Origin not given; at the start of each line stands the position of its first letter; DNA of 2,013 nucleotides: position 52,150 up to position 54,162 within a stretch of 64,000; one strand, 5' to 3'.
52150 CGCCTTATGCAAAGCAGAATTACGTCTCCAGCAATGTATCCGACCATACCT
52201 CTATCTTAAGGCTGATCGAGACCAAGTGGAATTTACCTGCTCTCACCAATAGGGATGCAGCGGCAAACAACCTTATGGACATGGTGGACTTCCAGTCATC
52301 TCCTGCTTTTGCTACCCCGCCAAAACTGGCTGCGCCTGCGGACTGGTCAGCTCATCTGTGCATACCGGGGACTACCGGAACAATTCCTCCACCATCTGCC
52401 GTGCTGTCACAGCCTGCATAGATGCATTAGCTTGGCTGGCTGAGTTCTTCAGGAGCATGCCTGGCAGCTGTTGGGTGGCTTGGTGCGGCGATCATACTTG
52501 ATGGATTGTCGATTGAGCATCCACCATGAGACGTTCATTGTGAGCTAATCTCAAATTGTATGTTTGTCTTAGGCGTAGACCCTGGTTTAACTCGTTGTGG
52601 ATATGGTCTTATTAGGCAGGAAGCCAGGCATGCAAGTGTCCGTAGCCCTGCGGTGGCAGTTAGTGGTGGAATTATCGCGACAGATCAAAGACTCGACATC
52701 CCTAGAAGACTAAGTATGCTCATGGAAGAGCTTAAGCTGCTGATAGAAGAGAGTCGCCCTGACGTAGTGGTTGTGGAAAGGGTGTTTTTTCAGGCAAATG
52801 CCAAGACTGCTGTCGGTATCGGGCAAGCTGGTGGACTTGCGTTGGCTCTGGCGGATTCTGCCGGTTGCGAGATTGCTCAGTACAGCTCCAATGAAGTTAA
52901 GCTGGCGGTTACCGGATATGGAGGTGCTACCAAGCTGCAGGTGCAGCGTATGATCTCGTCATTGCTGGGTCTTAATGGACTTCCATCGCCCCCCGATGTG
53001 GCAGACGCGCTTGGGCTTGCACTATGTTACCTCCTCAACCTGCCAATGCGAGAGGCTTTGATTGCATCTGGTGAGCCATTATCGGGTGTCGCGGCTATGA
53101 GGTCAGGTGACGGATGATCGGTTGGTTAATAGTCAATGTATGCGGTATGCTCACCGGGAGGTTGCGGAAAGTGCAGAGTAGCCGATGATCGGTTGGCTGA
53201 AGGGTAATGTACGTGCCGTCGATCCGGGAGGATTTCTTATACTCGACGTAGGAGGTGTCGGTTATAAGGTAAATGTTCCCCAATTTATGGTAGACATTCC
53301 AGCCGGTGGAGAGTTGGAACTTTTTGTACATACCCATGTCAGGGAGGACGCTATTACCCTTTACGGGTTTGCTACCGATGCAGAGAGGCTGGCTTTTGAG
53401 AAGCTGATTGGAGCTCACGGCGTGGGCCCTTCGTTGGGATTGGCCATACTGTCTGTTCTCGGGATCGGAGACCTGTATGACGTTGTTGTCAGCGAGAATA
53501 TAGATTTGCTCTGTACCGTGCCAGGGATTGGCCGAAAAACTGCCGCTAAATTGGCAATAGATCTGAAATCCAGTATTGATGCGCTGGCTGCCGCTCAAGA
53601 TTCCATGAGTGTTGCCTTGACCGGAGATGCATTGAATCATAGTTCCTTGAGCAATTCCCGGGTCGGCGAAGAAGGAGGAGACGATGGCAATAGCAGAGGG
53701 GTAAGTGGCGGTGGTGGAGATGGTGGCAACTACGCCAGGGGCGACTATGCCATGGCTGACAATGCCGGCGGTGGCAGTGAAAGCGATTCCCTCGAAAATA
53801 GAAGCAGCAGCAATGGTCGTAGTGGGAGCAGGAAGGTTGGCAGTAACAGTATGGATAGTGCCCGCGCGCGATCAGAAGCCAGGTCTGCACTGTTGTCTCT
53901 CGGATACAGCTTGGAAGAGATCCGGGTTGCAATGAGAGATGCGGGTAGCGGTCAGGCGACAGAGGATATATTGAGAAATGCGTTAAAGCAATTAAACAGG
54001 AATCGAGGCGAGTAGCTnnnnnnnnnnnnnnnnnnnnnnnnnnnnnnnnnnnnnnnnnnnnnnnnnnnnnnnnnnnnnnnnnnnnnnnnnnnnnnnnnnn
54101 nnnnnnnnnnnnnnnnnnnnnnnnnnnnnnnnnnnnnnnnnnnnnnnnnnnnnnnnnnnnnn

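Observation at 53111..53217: A 71-nt duplication of the ruvC/ruvA junction leaves a 24-codon ORF joined by ATGA at both ends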

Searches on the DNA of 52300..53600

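Call 35: search_rna_families(source=window, start=52300, end=53600, threshold=evalue, max_evalue=1)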
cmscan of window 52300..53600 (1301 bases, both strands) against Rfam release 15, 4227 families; matches with E-value up to 1: 0.
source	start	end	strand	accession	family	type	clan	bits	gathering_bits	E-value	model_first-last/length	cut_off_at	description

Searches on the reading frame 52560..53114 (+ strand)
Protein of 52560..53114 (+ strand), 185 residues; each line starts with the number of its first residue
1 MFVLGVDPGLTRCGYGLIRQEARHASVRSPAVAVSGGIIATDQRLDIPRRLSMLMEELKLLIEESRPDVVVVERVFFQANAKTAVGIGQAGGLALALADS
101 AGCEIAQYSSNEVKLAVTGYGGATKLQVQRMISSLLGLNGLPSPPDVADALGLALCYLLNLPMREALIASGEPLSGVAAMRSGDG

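Call 31: search_protein_families(library=pfam, proteins=[window:52560-53114:+], max_evalue=0.00001)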
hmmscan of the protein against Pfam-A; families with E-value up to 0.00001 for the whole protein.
window:52560-53114:+ (185 aa): 1 family
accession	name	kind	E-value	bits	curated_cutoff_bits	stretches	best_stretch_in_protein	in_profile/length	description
PF02075.23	RuvC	-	9.1e-38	129.9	22.2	1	3-156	1-147/148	Crossover junction endodeoxyribonuclease RuvC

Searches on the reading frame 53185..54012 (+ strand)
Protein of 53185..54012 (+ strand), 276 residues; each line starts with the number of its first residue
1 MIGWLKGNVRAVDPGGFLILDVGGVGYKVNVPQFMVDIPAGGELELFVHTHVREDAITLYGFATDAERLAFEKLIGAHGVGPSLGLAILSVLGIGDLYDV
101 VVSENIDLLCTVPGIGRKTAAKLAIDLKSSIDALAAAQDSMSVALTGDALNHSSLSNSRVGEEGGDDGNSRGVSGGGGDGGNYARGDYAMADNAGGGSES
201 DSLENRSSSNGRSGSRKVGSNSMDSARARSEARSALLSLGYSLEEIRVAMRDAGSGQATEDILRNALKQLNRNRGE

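Call 6: find_related_loci(query=window:53185-54012:+, collection=genome_contigs, flank=3000)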
Query window:53185-54012:+ (276 aa) in genome_contigs; peptide patterns used: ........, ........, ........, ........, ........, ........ (x = any residue, [..] = any of these).
449 stretches matched a pattern; 178 encode a relative of the query (tblastn E <= 1e-3); the best 80 are kept; 80 distinct loci.
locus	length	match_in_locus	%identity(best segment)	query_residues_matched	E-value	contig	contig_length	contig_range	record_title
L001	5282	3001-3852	68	1-275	2e-115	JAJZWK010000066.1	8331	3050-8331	MAG: Actinomycetes bacterium isolate TL1-1.bin58 NODE_6782_length_8331_cov_3.100317, whole genome shotgun sequence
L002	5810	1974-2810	69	1-275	2e-113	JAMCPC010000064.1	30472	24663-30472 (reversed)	MAG: Actinomycetota bacterium isolate FK_Sedi_A_Bin.95 NODE_3046_length_30472_cov_40.197, whole genome shotgun sequence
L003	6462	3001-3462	44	1-153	1e-32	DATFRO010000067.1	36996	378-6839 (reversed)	MAG TPA_asm: Steroidobacteraceae bacterium isolate SMAG_U9360 k141_2336363, whole genome shotgun sequence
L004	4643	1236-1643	45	1-135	1e-31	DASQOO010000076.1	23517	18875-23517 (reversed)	MAG TPA_asm: Steroidobacteraceae bacterium isolate SMAG_U10805 k141_2165804, whole genome shotgun sequence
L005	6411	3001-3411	46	1-136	7e-31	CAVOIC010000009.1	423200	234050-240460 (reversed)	MAG: uncultured Gammaproteobacteria bacterium isolate MFD10007.bin.2.125 genome assembly, contig: contig_59307, whole ge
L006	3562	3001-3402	44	1-131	5e-31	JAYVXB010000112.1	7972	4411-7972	MAG: Deltaproteobacteria bacterium isolate GL85_DN_concoct_11 GL85_DN_concoct_11_111, whole genome shotgun sequence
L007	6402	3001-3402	44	1-131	2e-30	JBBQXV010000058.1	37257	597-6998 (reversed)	MAG: Polyangiales bacterium isolate Co_metawrap_2134 Cmw_2134_k141_7209858_length_37257_cov_9.9990, whole genome shotgun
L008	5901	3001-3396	44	1-131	1e-29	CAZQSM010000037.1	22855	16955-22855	MAG TPA_asm: uncultured Chlorobiaceae bacterium isolate SRP287453_co1_294 genome assembly, contig: NODE_3919_length_2285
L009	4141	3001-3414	47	1-137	1e-29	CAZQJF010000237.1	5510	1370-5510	MAG TPA_asm: uncultured Streptomycetaceae bacterium isolate SRP136066_co1_153 genome assembly, contig: NODE_25425_length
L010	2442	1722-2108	48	1-128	7e-28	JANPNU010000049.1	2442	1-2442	MAG: Burkholderiales bacterium isolate VAR_87_metabat_22 VAR_87_k141_1788284, whole genome shotgun sequence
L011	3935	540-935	47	1-131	5e-28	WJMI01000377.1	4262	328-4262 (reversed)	MAG: Chitinivibrionales bacterium isolate RBin_290 k141_4300450, whole genome shotgun sequence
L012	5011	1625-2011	48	1-128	1e-27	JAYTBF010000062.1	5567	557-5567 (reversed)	MAG: Burkholderiales bacterium isolate GFS_14130 GFS_14130_61, whole genome shotgun sequence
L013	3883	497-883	42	1-128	2e-27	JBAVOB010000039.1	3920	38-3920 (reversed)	MAG: Steroidobacteraceae bacterium isolate MFD02971_ilm_asm_bin18 k127_139414, whole genome shotgun sequence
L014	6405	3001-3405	44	1-134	9e-27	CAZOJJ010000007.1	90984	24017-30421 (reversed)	MAG TPA_asm: uncultured Rhodothermales bacterium isolate SRP268622_co1_299 genome assembly, contig: NODE_344_length_9098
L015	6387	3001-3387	43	1-128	9e-27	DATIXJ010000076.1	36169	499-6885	MAG TPA_asm: Bacteroidota bacterium isolate SMAG_U15246 k141_4499077, whole genome shotgun sequence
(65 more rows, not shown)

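Call 18: find_related_loci(query=window:53185-54012:+, collection=metagenome_contigs, flank=2500)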
Query window:53185-54012:+ (276 aa) in metagenome_contigs; peptide patterns used: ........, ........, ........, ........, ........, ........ (x = any residue, [..] = any of these).
489 stretches matched a pattern; 192 encode a relative of the query (tblastn E <= 1e-3); the best 80 are kept; 80 distinct loci.
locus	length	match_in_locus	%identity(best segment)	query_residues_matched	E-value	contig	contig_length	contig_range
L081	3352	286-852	47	1-270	3e-33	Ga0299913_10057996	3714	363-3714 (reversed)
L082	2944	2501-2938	45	1-145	8e-32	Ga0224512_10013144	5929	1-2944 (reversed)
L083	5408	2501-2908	45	1-135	8e-32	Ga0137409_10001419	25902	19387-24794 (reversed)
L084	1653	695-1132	45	1-145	1e-31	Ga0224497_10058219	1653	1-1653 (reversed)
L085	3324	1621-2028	45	1-135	5e-30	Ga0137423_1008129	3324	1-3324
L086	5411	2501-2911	46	1-136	6e-30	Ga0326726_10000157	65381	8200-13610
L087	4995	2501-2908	45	1-135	8e-30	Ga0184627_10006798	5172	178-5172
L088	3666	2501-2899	44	1-132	4e-28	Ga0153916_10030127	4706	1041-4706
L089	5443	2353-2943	43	1-273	5e-28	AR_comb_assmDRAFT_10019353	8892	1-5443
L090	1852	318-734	42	1-138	2e-27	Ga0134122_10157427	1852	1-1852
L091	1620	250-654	44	1-134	2e-27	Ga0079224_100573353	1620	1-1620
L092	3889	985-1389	47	1-137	7e-27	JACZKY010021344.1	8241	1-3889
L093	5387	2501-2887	43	1-128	6e-27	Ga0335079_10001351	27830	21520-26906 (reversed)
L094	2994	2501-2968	37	1-156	2e-26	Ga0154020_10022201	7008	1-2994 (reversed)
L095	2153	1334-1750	42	1-138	9e-27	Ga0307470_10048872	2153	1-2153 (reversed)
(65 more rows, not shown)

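Call 19: find_homologous_proteins(query=window:53185-54012:+, max_evalue=1e-30)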
Query window:53185-54012:+ (276 aa): 1360 proteins with E <= 1e-30 among 8000 candidates; the best 120 are listed.
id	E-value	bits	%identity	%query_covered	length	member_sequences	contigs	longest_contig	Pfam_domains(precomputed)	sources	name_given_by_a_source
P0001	1.5e-169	580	100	100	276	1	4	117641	PF07499.20,PF14520.13,PF01330.28,PF00633.30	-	-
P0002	5.2e-107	375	68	100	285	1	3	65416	PF07499.20,PF14520.13,PF01330.28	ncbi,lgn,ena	-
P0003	3.0e-105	370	72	100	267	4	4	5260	PF07499.20,PF14520.13,PF01330.28,PF00633.30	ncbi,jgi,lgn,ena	jgi:Holliday junction DNA helicase RuvA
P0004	1.5e-103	364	68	100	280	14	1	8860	PF07499.20,PF14520.13,PF01330.28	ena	-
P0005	5.8e-68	247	49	99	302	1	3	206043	PF07499.20,PF14520.13,PF01330.28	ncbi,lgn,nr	ncbi:MAG: Holliday junction branch migration protein RuvA [Actinobacteria bacterium]|nr:Holliday jun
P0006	5.4e-67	244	50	98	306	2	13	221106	PF07499.20,PF14520.13,PF01330.28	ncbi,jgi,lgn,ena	jgi:Holliday junction DNA helicase RuvA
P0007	1.3e-47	181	58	47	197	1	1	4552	PF07499.20,PF14520.13,PF01330.28,PF00633.30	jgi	jgi:Holliday junction DNA helicase RuvA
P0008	4.6e-47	179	60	47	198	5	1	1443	PF07499.20,PF14520.13,PF01330.28,PF00633.30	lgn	-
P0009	3.1e-46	176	58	48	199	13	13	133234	PF07499.20,PF14520.13,PF01330.28,PF00633.30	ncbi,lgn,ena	ncbi:MAG: Holliday junction branch migration protein RuvA [Acidimicrobiales bacterium]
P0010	3.6e-46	176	58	50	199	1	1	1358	PF07499.20,PF14520.13,PF01330.28,PF00633.30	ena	-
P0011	4.7e-46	176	58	48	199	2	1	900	PF07499.20,PF14520.13,PF01330.28,PF00633.30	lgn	-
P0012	8.9e-46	175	57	48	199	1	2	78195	PF07499.20,PF14520.13,PF01330.28,PF00633.30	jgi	jgi:Holliday junction DNA helicase RuvA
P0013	1.1e-45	174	58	47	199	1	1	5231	PF07499.20,PF14520.13,PF01330.28,PF00633.30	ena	-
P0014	1.5e-45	174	58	48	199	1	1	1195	PF07499.20,PF14520.13,PF01330.28,PF00633.30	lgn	-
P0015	3.2e-45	173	50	65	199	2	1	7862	PF07499.20,PF14520.13,PF01330.28,PF00633.30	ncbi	ncbi:MAG: Holliday junction branch migration protein RuvA [Acidimicrobiales bacterium]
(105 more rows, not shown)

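Call 20: find_encoding_contigs(protein=P0001, flank=3000, max_places=10)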
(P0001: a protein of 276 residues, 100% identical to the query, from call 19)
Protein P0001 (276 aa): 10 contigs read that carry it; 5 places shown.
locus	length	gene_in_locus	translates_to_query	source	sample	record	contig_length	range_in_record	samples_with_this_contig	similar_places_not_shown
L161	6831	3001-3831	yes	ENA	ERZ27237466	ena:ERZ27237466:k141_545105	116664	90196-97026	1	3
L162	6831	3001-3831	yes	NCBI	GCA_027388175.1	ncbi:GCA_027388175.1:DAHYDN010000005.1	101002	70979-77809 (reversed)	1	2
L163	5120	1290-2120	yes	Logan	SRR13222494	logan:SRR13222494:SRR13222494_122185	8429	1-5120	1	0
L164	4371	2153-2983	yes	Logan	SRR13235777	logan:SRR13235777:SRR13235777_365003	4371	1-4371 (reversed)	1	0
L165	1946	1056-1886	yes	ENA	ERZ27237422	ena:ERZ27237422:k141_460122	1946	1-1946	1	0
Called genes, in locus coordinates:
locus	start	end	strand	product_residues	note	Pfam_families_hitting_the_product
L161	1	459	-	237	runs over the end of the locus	PF27226:AF_1845 (faint)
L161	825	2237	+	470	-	PF04185:Phosphoesterase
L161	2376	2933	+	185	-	PF02075:RuvC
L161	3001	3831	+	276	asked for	PF01330:RuvA_N, PF00633:HHH (faint), PF14520:HHH_5, PF07499:RuvA_C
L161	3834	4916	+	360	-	PF05496:RuvB_N, PF00004:AAA, PF07728:AAA_5 (weak), PF17864:AAA_lid_4, PF05491:WHD_RuvB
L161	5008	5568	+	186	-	PF02699:YajC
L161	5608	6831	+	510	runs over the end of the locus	PF21760:SecD_1st, PF22599:SecDF_P1_head, PF02355:SecD_SecF_C, PF03176:MMPL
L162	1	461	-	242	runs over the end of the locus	-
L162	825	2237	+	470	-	PF04185:Phosphoesterase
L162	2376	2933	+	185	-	PF02075:RuvC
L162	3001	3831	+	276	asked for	PF01330:RuvA_N, PF00633:HHH (faint), PF14520:HHH_5, PF07499:RuvA_C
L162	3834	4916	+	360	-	PF05496:RuvB_N, PF00004:AAA, PF07728:AAA_5 (weak), PF17864:AAA_lid_4, PF05491:WHD_RuvB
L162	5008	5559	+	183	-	PF02699:YajC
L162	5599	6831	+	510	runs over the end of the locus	PF21760:SecD_1st, PF22599:SecDF_P1_head, PF02355:SecD_SecF_C, PF03176:MMPL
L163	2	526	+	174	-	?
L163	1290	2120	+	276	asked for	PF01330:RuvA_N, PF00633:HHH (faint), PF14520:HHH_5, PF07499:RuvA_C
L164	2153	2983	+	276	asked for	PF01330:RuvA_N, PF00633:HHH (faint), PF14520:HHH_5, PF07499:RuvA_C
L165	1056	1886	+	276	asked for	PF01330:RuvA_N, PF00633:HHH (faint), PF14520:HHH_5, PF07499:RuvA_C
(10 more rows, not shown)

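Call 21: find_encoding_contigs(protein=P0003, flank=3000, max_places=10)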
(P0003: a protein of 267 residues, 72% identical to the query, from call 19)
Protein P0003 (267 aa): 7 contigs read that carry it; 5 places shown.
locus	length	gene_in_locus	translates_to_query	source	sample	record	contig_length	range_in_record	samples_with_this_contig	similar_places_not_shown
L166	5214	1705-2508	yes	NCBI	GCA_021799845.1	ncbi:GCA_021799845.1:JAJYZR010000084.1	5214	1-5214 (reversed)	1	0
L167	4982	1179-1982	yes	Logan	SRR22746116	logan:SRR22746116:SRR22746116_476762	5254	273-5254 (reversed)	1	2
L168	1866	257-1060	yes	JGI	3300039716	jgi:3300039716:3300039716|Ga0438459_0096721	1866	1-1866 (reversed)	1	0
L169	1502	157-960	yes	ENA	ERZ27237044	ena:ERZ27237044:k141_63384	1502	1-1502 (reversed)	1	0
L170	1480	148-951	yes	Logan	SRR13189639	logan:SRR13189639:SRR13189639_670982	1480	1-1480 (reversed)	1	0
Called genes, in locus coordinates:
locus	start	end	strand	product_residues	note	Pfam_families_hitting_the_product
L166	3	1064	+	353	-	?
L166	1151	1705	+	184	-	PF02075:RuvC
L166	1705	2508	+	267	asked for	PF01330:RuvA_N, PF00633:HHH (faint), PF14520:HHH_5, PF07499:RuvA_C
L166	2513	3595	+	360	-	PF05496:RuvB_N, PF00004:AAA, PF07728:AAA_5 (faint), PF17864:AAA_lid_4, PF05491:WHD_RuvB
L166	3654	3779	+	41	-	-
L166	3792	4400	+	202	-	PF02699:YajC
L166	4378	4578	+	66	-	-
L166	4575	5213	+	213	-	?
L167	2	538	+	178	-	?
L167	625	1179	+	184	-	PF02075:RuvC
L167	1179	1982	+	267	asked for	PF01330:RuvA_N, PF00633:HHH (faint), PF14520:HHH_5, PF07499:RuvA_C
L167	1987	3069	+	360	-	PF05496:RuvB_N, PF00004:AAA, PF07728:AAA_5 (faint), PF17864:AAA_lid_4, PF05491:WHD_RuvB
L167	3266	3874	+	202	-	PF02699:YajC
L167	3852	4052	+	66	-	-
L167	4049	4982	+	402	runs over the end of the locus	?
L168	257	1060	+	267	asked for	PF01330:RuvA_N, PF00633:HHH (faint), PF14520:HHH_5, PF07499:RuvA_C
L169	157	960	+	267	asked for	PF01330:RuvA_N, PF00633:HHH (faint), PF14520:HHH_5, PF07499:RuvA_C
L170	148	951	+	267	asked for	PF01330:RuvA_N, PF00633:HHH (faint), PF14520:HHH_5, PF07499:RuvA_C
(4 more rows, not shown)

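Call 23: find_encoding_contigs(protein=P0002, flank=10000, max_places=3)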
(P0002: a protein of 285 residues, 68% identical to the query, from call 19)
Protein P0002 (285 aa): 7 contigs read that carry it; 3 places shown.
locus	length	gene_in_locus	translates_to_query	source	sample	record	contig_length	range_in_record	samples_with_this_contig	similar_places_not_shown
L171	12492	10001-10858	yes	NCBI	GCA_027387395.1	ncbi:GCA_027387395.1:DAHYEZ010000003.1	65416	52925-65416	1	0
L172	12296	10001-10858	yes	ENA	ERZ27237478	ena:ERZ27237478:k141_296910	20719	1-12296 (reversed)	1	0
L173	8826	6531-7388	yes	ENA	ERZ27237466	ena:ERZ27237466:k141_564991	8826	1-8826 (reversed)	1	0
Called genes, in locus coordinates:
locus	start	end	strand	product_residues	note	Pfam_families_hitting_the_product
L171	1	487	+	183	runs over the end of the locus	PF01327:Pep_deformylase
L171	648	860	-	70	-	-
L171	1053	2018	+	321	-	PF00551:Formyl_trans_N, PF02911:Formyl_trans_C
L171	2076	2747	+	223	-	PF00834:Ribul_P_3_epim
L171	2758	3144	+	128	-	PF01597:GCV_H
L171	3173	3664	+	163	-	PF12773:DZR (faint), PF13240:Zn_Ribbon_1 (weak), PF16697:Yop-YscD_cpl, PF00498:FHA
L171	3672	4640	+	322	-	PF00376:MerR (weak), PF13411:MerR_1, PF28507:Rv1828_C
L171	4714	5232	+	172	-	PF02577:BFN_dom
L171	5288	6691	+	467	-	PF09594:GT87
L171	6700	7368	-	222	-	-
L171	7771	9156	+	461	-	PF04185:Phosphoesterase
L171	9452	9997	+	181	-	PF02075:RuvC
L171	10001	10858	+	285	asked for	PF01330:RuvA_N, PF14520:HHH_5, PF07499:RuvA_C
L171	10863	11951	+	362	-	PF05496:RuvB_N, PF00004:AAA, PF07728:AAA_5 (faint), PF17864:AAA_lid_4, PF05491:WHD_RuvB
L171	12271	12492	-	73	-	?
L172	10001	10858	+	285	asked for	PF01330:RuvA_N, PF14520:HHH_5, PF07499:RuvA_C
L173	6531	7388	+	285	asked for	PF01330:RuvA_N, PF14520:HHH_5, PF07499:RuvA_C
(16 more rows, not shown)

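Call 24: find_encoding_contigs(protein=P0004, flank=10000, max_places=3)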
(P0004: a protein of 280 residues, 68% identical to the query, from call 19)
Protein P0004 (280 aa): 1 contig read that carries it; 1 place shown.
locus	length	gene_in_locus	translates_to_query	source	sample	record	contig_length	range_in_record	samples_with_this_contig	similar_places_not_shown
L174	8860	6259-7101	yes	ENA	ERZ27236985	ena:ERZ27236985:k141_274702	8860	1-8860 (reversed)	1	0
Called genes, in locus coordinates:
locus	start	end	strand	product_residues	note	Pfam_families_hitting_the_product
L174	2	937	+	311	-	?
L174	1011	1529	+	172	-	PF02577:BFN_dom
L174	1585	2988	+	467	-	PF09594:GT87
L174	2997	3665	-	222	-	-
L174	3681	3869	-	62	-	-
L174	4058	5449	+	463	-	PF04185:Phosphoesterase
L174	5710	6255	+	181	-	PF02075:RuvC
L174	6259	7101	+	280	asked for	PF01330:RuvA_N, PF14520:HHH_5, PF07499:RuvA_C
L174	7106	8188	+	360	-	PF05496:RuvB_N, PF00004:AAA, PF07728:AAA_5 (faint), PF17864:AAA_lid_4, PF05491:WHD_RuvB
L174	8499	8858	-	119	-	?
